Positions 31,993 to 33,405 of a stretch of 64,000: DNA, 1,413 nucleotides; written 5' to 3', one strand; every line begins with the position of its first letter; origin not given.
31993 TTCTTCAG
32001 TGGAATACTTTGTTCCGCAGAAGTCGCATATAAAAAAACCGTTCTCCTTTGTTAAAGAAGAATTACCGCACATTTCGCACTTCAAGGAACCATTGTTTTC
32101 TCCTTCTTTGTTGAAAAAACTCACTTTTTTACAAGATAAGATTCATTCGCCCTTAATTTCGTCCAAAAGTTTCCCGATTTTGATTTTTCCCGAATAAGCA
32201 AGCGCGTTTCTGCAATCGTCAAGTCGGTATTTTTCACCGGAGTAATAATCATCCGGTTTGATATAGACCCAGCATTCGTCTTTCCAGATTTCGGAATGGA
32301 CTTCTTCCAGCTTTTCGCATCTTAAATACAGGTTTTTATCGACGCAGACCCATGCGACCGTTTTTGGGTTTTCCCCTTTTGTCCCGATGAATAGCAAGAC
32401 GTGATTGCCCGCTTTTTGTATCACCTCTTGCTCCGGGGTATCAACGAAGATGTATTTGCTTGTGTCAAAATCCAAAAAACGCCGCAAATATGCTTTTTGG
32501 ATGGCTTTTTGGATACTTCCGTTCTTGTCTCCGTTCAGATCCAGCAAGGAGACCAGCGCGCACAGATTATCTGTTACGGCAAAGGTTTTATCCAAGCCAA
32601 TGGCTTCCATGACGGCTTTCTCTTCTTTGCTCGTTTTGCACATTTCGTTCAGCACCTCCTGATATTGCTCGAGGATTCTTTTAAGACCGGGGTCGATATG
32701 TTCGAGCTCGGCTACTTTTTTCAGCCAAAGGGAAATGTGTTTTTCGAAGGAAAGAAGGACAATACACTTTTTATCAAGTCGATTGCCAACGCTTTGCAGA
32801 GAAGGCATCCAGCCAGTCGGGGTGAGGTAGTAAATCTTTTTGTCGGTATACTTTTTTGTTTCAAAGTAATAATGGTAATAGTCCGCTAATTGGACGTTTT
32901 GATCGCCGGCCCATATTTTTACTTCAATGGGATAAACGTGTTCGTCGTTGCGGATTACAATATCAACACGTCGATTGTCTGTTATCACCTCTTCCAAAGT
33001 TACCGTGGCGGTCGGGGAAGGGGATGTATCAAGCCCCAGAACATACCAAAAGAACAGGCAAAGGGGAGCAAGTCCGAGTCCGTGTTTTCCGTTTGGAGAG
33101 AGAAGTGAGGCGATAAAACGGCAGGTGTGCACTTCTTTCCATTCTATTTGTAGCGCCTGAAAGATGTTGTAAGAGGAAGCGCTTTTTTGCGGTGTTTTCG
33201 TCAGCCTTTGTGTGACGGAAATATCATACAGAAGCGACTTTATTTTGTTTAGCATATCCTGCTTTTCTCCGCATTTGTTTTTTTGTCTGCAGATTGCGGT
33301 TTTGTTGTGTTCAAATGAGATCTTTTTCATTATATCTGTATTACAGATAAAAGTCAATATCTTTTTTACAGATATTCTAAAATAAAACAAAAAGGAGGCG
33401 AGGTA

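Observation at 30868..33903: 2.9-kb low-GC island flanked by ~66-bp direct repeats: PD-(D/E)xK nuclease, zinc-ribbon/TPR/TM protein and XRE repressor (candidate defence module)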

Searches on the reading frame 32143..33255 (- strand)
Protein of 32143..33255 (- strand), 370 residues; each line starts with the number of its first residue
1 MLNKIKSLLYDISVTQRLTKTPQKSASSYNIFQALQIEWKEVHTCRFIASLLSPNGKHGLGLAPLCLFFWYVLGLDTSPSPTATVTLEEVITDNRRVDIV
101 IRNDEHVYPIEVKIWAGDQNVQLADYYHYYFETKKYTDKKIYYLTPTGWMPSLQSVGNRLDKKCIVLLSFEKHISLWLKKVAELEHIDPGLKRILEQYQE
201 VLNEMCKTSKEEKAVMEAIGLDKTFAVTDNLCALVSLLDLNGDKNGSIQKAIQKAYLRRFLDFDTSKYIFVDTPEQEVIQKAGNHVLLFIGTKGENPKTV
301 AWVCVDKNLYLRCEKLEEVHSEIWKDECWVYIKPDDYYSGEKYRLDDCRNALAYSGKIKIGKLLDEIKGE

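Call 9: search_protein_families(library=pfam, proteins=[window:32143-33255:-], max_evalue=1)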
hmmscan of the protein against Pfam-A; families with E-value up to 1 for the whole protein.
window:32143-33255:- (370 aa): 3 families
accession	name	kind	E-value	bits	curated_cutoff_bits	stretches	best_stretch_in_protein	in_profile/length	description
PF14281.12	PDDEXK_4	-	1.6e-24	87.3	22.3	1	29-198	1-181/183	PD-(D/E)XK nuclease superfamily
PF04556.18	DpnII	-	0.083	12.6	23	1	91-150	186-249/278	DpnII restriction endonuclease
PF05010.19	TACC_C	-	0.12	12.5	29.9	1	170-217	20-67/201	Transforming acidic coiled-coil-containing protein (TACC), C-terminal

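Call 10: search_protein_families(library=padloc, proteins=[window:32143-33255:-], max_evalue=1)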
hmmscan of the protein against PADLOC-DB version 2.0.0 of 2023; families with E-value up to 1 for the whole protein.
window:32143-33255:- (370 aa): 13 families
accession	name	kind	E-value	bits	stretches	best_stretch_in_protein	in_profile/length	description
PDLC04983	PDC-S26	-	9.6e-47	158.3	1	6-251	11-253/413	-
PDLC04980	PDC-S26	-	4.7e-40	136.1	1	3-219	4-228/389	-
PDLC04974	PDC-S26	-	3e-36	123.5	1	3-213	5-221/401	-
PDLC04972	PDC-S26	-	7.2e-19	66.4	1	3-209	9-212/397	-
PDLC04977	PDC-S26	-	2.4e-18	64.5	1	4-204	9-207/400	-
PDLC04976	PDC-S26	-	9.6e-13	46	1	24-209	27-236/451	-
PDLC04981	PDC-S26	-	6.6e-10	36.8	1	17-147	13-145/358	-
PDLC04975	PDC-S26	-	2.5e-08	31.6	1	51-141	44-132/351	-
PDLC04969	PDC-S26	-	5.5e-05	20.4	1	27-128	27-128/367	-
PDLC04970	PDC-S26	-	7.8e-05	20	1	82-143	86-146/373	-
PDLC04971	PDC-S26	-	0.00026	18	1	27-142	32-164/415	-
PDLC04982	PDC-S26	-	0.00033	18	1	14-62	11-57/392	-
PDLC04973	PDC-S26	-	0.001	16.5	1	82-144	99-159/394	-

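Call 11: search_protein_families(library=ncbifam, proteins=[window:32143-33255:-], max_evalue=1)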
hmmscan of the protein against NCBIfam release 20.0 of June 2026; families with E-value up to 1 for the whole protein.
window:32143-33255:- (370 aa): 1 family
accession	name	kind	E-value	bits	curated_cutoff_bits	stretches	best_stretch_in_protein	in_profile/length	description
NF009994.0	PRK13463.1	equivalog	0.021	14.6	277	1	77-122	54-96/203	phosphoserine phosphatase 1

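Call 13: find_homologous_proteins(query=window:32143-33255:-)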
Query window:32143-33255:- (370 aa): 143 proteins with E <= 0.001 among 3167 candidates; the best 120 are listed.
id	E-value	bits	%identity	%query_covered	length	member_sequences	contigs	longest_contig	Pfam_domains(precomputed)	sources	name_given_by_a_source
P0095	1.8e-251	851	100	100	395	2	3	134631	PF14281.13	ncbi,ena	-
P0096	1.7e-123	430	56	93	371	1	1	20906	PF14281.13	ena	-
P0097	8.7e-120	418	54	93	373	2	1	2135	PF14281.13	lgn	-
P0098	3.5e-119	416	54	92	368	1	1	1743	PF14281.13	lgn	-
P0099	1.4e-118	414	51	99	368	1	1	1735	PF14281.13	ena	-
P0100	5.8e-99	349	50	95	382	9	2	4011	PF14281.13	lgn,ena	-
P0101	4.7e-88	314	47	94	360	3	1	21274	PF14281.13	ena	-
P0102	2.6e-86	308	46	93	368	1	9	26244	PF14281.13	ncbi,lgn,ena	-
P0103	1.1e-85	306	48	95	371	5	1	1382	PF14281.13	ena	-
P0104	3.1e-85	304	48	94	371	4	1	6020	PF14281.13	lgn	-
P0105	9.2e-84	299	47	93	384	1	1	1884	PF14281.13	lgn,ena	-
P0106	9.7e-84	299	45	96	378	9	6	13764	PF14281.13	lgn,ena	-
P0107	3.8e-82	294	42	98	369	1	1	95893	PF14281.13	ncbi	-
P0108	4.7e-82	294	46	95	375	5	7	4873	PF14281.13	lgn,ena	-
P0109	5.6e-76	274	43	98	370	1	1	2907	PF14281.13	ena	-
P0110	1.4e-75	272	44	96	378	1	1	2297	PF14281.13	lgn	-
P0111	5.0e-72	261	42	94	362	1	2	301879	PF14281.13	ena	-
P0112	7.1e-72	260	43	90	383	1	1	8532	PF14281.13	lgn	-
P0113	1.2e-71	260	45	92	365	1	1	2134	PF14281.13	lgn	-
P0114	1.3e-70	256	41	97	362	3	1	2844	PF14281.13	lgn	-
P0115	3.9e-65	238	43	90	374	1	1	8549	PF14281.13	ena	-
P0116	1.0e-64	237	43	90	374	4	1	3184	PF14281.13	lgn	-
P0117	1.7e-61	226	39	99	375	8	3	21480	PF14281.13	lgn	-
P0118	1.1e-59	220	40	87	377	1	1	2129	PF14281.13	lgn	-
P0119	8.0e-59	217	39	83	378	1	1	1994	PF14281.13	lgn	-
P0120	1.6e-58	216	40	88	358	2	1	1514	PF14281.13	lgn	-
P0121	1.8e-58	216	39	94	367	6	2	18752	PF14281.13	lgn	-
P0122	2.3e-57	213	41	90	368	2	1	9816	PF14281.13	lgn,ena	-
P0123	2.4e-57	213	39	99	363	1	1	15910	PF14281.13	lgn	-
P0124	6.3e-57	211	44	89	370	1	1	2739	PF14281.13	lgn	-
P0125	6.8e-57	211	40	87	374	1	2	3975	PF14281.13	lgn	-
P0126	1.5e-56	210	51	54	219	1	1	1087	PF14281.13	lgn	-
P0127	1.6e-56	210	39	93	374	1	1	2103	PF14281.13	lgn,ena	-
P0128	4.6e-56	208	35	99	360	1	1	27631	PF14281.13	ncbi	-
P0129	3.3e-55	205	42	87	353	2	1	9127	PF14281.13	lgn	-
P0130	5.3e-55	205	38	92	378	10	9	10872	PF14281.13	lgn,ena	-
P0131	3.6e-54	202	36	99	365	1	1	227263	PF14281.13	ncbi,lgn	-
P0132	1.0e-53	201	35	99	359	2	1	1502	PF14281.13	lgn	-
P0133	1.5e-53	200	36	95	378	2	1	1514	PF14281.13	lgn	-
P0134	3.7e-52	195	38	91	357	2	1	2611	PF14281.13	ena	-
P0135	1.5e-51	193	37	87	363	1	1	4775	PF14281.13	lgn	-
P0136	1.2e-49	187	39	81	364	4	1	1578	PF14281.13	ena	-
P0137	2.4e-49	186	36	100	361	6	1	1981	PF14281.13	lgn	-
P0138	2.4e-49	186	37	85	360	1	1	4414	PF14281.13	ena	-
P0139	1.1e-48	184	38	83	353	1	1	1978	PF14281.13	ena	-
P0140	1.7e-48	183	39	82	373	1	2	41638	PF14281.13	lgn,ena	-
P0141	1.7e-48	183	38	83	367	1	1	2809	PF14281.13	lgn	-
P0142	1.7e-48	183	38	83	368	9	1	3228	PF14281.13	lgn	-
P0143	2.1e-48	183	39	90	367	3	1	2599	PF14281.13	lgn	-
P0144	2.1e-48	183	37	89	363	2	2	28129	PF14281.13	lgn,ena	-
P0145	8.0e-48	181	36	98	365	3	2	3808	PF14281.13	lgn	-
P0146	1.5e-47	180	39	91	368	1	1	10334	PF14281.13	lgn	-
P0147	1.8e-47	180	39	84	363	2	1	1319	PF14281.13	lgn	-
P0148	3.6e-47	179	36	90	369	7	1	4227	PF14281.13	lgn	-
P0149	4.5e-47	179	38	83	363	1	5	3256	PF14281.13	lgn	-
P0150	9.0e-47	178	36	89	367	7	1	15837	PF14281.13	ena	-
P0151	9.0e-47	178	37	92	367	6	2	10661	PF14281.13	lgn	-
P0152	1.4e-46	177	37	83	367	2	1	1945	PF14281.13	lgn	-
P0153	2.3e-46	176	35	98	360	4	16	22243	PF14281.13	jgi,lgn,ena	-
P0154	4.0e-46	176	38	81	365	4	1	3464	PF14281.13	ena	-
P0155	4.1e-46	176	39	81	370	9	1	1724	PF14281.13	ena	-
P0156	5.9e-46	175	39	77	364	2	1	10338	PF14281.13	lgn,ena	-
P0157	1.4e-45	174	36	85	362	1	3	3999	PF14281.13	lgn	-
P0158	1.6e-45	174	38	83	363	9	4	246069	PF14281.13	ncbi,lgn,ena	-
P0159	1.6e-45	174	37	92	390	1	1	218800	PF14281.13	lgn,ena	-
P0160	1.9e-45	173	37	86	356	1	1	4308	PF14281.13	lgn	-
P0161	2.2e-45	173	37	81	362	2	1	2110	PF14281.13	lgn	-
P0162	3.0e-45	173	37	92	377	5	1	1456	PF14281.13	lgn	-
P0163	3.5e-45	173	37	83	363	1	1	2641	PF14281.13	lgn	-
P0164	1.0e-44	171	37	83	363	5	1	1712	PF14281.13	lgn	-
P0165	1.3e-44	171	38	92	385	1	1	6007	PF14281.13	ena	-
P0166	1.4e-44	170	37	89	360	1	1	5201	PF14281.13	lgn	-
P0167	2.8e-43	166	36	89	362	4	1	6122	PF14281.13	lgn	-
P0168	6.5e-43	165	37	90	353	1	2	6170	PF14281.13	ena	-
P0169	8.7e-43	165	37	88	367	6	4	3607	PF14281.13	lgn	-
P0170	4.3e-42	162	36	94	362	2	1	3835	PF14281.13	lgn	-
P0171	4.7e-41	159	34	90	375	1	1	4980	PF14281.13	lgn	-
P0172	8.7e-41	158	36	92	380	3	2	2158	PF14281.13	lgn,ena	-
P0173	2.9e-40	156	39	69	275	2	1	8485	PF14281.13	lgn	-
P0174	3.0e-40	156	37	81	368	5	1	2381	PF14281.13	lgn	-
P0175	1.1e-39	154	32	99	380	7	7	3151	PF14281.13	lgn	-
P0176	1.5e-39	154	37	86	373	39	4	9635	PF14281.13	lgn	-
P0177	9.9e-39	151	39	84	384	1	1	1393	PF14281.13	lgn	-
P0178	1.0e-38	151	36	87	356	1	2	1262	PF14281.13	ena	-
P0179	1.6e-38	151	36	82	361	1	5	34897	PF14281.13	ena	-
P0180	7.4e-37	145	37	86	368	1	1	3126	PF14281.13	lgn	-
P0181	4.2e-35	139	34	91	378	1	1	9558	PF14281.13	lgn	-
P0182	5.8e-35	139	42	58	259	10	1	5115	PF14281.13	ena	-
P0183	3.1e-34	136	34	81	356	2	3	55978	PF14281.13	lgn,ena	-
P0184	3.2e-34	136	33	89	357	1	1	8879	PF14281.13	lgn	-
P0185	6.3e-34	135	31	99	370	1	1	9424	PF14281.13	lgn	-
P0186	7.2e-34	135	34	91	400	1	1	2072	PF14281.13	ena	-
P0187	3.7e-33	133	51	40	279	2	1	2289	PF14281.13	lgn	-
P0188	3.8e-33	133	32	91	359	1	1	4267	PF14281.13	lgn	-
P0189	1.4e-32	131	31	88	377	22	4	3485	PF14281.13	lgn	-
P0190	3.4e-32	130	38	69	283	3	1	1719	PF14281.13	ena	-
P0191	8.1e-32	129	32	91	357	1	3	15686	PF14281.13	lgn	-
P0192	1.0e-31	128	35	81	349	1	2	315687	PF14281.13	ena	-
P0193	1.3e-31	128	33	84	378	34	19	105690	PF14281.13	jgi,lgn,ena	jgi:hypothetical protein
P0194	1.3e-31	128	34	84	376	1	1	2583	PF14281.13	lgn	-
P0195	1.6e-31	128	38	59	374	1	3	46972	PF14281.13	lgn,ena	-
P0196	1.7e-31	127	41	53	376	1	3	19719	PF14281.13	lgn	-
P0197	2.0e-31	127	38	59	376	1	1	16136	PF14281.13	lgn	-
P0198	2.0e-31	127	34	84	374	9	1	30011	PF14281.13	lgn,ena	-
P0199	2.4e-31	127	34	84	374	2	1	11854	PF14281.13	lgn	-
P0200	2.4e-31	127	38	59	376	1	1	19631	PF14281.13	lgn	-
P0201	5.3e-31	126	33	84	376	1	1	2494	PF14281.13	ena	-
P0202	5.3e-31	126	34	84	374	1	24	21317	PF14281.13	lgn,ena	-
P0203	6.7e-31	126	34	84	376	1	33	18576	PF14281.13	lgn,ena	-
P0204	7.0e-31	125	36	76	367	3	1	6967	PF14281.13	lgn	-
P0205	7.8e-31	125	33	84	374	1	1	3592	PF14281.13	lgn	-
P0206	8.1e-31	125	34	84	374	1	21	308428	PF14281.13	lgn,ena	-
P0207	8.2e-31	125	34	84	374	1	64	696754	PF14281.13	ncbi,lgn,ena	-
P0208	8.5e-31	125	40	53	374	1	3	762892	PF14281.13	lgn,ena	-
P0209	8.7e-31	125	45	42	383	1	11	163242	PF14281.13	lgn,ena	-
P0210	9.0e-31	125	34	84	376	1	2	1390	PF14281.13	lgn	-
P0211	9.9e-31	125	34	84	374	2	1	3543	PF14281.13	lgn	-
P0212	2.2e-30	124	34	84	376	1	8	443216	PF14281.13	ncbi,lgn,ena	-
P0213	2.7e-30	124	41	56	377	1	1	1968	PF14281.13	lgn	-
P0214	2.8e-30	123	41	56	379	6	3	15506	PF14281.13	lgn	-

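Call 14: find_encoding_contigs(protein=P0095, flank=8000, max_places=6)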
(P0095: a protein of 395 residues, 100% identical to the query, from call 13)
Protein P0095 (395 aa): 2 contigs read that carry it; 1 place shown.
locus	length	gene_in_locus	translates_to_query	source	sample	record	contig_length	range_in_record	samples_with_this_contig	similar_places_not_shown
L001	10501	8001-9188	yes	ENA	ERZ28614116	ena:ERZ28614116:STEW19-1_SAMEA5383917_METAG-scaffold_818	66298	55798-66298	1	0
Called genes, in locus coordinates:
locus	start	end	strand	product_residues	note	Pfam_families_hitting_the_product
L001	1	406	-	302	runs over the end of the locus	PF00294:PfkB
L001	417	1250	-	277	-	PF01116:F_bP_aldolase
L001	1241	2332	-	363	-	PF13183:Fer4_8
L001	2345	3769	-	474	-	PF01565:FAD_binding_4, PF02913:FAD-oxidase_C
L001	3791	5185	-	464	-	-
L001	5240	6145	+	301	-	PF00165:HTH_AraC (weak), PF12833:HTH_18, PF00165:HTH_AraC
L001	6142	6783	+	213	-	-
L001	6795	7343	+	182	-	PF00156:Pribosyltran, PF14681:UPRTase (faint)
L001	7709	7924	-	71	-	PF12844:HTH_19, PF13443:HTH_26 (weak), PF13560:HTH_31, PF01381:HTH_3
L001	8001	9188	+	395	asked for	PF14281:PDDEXK_4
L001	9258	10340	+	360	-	-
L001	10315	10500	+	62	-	?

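Call 15: find_encoding_contigs(protein=P0096, flank=6000, max_places=3)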
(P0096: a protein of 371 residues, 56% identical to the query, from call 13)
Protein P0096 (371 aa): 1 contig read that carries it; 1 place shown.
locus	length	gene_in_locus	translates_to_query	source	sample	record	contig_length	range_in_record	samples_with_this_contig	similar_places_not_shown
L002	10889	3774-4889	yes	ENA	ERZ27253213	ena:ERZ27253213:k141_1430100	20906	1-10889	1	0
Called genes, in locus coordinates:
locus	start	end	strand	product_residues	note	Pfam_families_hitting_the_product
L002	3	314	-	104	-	?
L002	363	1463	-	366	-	PF03796:DnaB_C (weak), PF06745:ATPase, PF13191:AAA_16 (faint), PF03796:DnaB_C, PF02811:PHP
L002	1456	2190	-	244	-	PF00149:Metallophos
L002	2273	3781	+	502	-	PF01930:Cas_Cas4 (faint), PF11074:DUF2779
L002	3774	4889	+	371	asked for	PF14281:PDDEXK_4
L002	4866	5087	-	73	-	-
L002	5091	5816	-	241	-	-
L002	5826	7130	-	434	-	PF00004:AAA, PF17862:AAA_lid_3 (weak), PF01434:Peptidase_M41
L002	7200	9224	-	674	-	PF00004:AAA, PF17866:AAA_lid_6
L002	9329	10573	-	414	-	PF13203:DUF2201_N, PF09967:DUF2201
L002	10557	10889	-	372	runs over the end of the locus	PF00004:AAA, PF07726:AAA_3, PF07728:AAA_5 (faint)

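Call 25: find_related_loci(query=A2, collection=genome_contigs, flank=6000)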
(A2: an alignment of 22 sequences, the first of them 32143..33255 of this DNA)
Query A2 (370 aa) in genome_contigs; peptide patterns used: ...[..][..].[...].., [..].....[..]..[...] (x = any residue, [..] = any of these).
75 stretches matched a pattern; 58 encode a relative of the query (tblastn E <= 1e-3); 58 distinct loci.
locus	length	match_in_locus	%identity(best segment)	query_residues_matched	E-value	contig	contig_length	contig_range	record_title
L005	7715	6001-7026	46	26-369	5e-90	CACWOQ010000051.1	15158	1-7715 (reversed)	MAG: uncultured Ruminococcus sp. isolate RUG10767 genome assembly, contig: RUG10767_asm_51, whole genome shotgun sequenc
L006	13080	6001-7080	42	7-367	3e-87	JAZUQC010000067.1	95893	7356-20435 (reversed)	MAG: Acutalibacteraceae bacterium isolate T1900044861_TS20190327.MAGScoT_cleanbin_000004 SGB_3099_k141_455938, whole gen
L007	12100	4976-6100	36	3-369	6e-57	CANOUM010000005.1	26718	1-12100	MAG TPA_asm: uncultured Clostridia bacterium isolate SRR15604498_bin.14_metawrap_v1.3_MAG genome assembly, contig: NODE.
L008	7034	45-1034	39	26-368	6e-57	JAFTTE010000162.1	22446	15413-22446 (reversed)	MAG: Clostridia bacterium isolate RGIG4127 Roe_deer_Colon-1__c772582, whole genome shotgun sequence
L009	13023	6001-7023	36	29-367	5e-55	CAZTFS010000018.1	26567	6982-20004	MAG TPA_asm: uncultured Eubacteriales bacterium isolate SRP315200_co2_332 genome assembly, contig: NODE_1271_length_2656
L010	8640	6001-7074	33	6-368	1e-54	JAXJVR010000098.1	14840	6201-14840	MAG: Acutalibacteraceae bacterium isolate DOME_MAG_5790 5790_C0402_k141_404782, whole genome shotgun sequence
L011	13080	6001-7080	36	13-367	1e-50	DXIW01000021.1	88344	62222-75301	MAG TPA_asm: Candidatus Acutalibacter stercorigallinarum isolate ChiGjej2B2-2649 ChiGjej2B2M5__C170388_L88344_SAMN080098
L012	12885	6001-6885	38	4-311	3e-50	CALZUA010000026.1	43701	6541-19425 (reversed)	MAG: uncultured Clostridia bacterium isolate SRR5976185_bin.47_metaWRAP_v1.3_MAG genome assembly, contig: ERZ8810616.165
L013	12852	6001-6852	38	27-311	5e-47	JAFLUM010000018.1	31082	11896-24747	MAG: Oscillospiraceae bacterium isolate HAN079 Seq18, whole genome shotgun sequence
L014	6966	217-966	37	11-262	7e-43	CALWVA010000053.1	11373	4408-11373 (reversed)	MAG: uncultured Clostridia bacterium isolate BRZ_NV__bin57 genome assembly, contig: BRZ_NV__NODE_8053_length_11373_cov_6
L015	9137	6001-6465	51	27-181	3e-38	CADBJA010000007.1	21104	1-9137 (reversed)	MAG: Ruminococcaceae bacterium isolate RUG14020 genome assembly, contig: RUG14020_asm_7, whole genome shotgun sequence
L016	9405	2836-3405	43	27-210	6e-37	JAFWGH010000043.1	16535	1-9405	MAG: Clostridia bacterium isolate RGIG5713 Sheep_Duodenum.Co__c274169, whole genome shotgun sequence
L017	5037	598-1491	33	1-311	8e-36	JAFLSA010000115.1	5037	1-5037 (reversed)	MAG: Eubacterium sp. isolate HAN015 Seq115, whole genome shotgun sequence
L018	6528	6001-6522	43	25-205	4e-35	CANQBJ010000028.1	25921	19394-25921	MAG: uncultured Clostridia bacterium isolate Lapin-003-2__bin16 genome assembly, contig: Lapin-003-2__NODE_1824_length_2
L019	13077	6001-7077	36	2-367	4e-57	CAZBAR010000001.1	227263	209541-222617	MAG TPA_asm: uncultured Lachnospiraceae bacterium isolate SRP199465_co1_385 genome assembly, contig: NODE_33_length_2272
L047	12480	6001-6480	44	23-179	2e-23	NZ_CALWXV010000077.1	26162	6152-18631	MAG: uncultured Flavonifractor sp. isolate BRZ_II__bin16 BRZ_II__NODE_2374_length_26162_cov_16.995208, whole genome shot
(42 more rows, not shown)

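Call 33: predict_structure(alignment_id=A2)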
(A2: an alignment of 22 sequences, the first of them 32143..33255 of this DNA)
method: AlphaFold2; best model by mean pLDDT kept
length: 370 residues; sequences in the alignment: 22
mean_pLDDT: 88.4   pTM: 0.72
mean pLDDT of the five models: 88.4, 87.3, 87.1, 87.0, 87.0
residues with pLDDT >= 90: 207; 70-90: 146; 50-70: 12; < 50: 5
segments of 3 or more residues with pLDDT < 50: 21-25
pLDDT, mean of each block of 10 residues (from residue 1): 81 69 57 86 94 92 97 93 94 90 95 85 93 91 93 81 92 96 93 93 85 85 85 89 83 94 95 78 88 90 94 91 90 88 89 92 86
secondary structure, 60 per line:
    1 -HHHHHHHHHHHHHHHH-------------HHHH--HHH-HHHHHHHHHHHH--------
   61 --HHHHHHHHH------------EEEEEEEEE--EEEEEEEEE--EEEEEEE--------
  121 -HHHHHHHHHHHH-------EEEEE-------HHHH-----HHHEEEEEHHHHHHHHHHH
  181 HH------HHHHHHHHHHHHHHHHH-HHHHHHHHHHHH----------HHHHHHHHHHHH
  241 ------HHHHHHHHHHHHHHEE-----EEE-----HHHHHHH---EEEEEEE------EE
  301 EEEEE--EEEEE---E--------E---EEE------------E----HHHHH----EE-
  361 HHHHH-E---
elements in order: H2-17 H31-34 H41-52 H63-71 E84-92 E95-103 E106-112 H122-133 E141-145 H153-156 E165-169 H170-182 H189-205 H207-218 H229-240 H247-260 E268-270 H276-282 E286-292 E299-305 E308-312 E329-331 H349-353 H361-365

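Call 41: search_dna_similar(query=window:32143-33255:-, collection=phages, mode=protein)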
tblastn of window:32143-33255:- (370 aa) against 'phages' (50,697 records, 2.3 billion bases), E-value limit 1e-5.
Records with a match: 1; places in all: 1; records where one place covers at least 80% of the query: 0.
Best place of each record, by identity: <60% 1.
By first word of the organism name: Bacteriophage 1.
By host as written in the record: - 1.
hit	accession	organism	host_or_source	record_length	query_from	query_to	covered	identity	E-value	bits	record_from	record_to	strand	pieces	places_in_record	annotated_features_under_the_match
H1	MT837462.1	Bacteriophage sp.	human fecal samples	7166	2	239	64%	28.7%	8e-12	73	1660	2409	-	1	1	record has no annotation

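Call 42: search_dna_similar(query=window:32143-33255:-, collection=plasmids, mode=protein)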
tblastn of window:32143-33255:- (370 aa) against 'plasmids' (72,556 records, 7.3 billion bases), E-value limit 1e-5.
Records with a match: 10; places in all: 10; records where one place covers at least 80% of the query: 0.
Best place of each record, by identity: <60% 10.
By first word of the organism name: Vibrio 2; Chryseobacterium 2; Segatella 1; Bacteroides 1; Photobacterium 1; Hymenobacter 1; Aliarcobacter 1; Cetobacterium 1.
By predicted mobility (MOB-suite, as given by PLSDB): non-mobilizable 9; mobilizable 1.
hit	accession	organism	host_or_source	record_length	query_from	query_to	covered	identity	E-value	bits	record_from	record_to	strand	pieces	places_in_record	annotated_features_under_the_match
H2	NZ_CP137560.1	Segatella hominis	Homo sapiens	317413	2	267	72%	27.3%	8e-16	86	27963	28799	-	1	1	PD-(D/E)XK nuclease family protein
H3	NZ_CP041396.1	Bacteroides ovatus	Homo sapiens,cell culture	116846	2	239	64%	29.0%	5e-7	59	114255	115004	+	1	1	PD-(D/E)XK nuclease family protein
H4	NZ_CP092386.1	Vibrio gigantis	Bacterial culture,seawater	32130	4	235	63%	29.7%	4e-14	81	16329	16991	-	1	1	PD-(D/E)XK nuclease family protein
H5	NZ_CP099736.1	Photobacterium sp. TY1-4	single cells,sea water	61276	24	217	52%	34.2%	4e-14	81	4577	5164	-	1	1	PD-(D/E)XK nuclease family protein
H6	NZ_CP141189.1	Hymenobacter sp. GOD-10R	single cell,Crepidiastrum sonchifolium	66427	5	217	58%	30.5%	2e-10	70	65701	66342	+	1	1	none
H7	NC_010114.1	Vibrio sp. 09022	-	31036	14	205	52%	32.8%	3e-16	88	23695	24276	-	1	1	PD-(D/E)XK nuclease family protein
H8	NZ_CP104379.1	Aliarcobacter butzleri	poultry meat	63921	20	217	54%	30.1%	8e-10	68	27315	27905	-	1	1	PD-(D/E)XK nuclease family protein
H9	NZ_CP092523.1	Cetobacterium somerae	Danio rerio,tissue sample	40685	29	219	52%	29.9%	3e-6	57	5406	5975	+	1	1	PD-(D/E)XK nuclease family protein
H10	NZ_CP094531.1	Chryseobacterium oryzae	Single cell,Andong Sikhe (Andong rice ...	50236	25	213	51%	29.8%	1e-10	71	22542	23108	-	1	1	PD-(D/E)XK nuclease family protein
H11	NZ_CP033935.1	Chryseobacterium balustinum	fish,pure isolate,blood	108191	25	206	49%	30.8%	8e-11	71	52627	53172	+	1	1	PD-(D/E)XK nuclease family protein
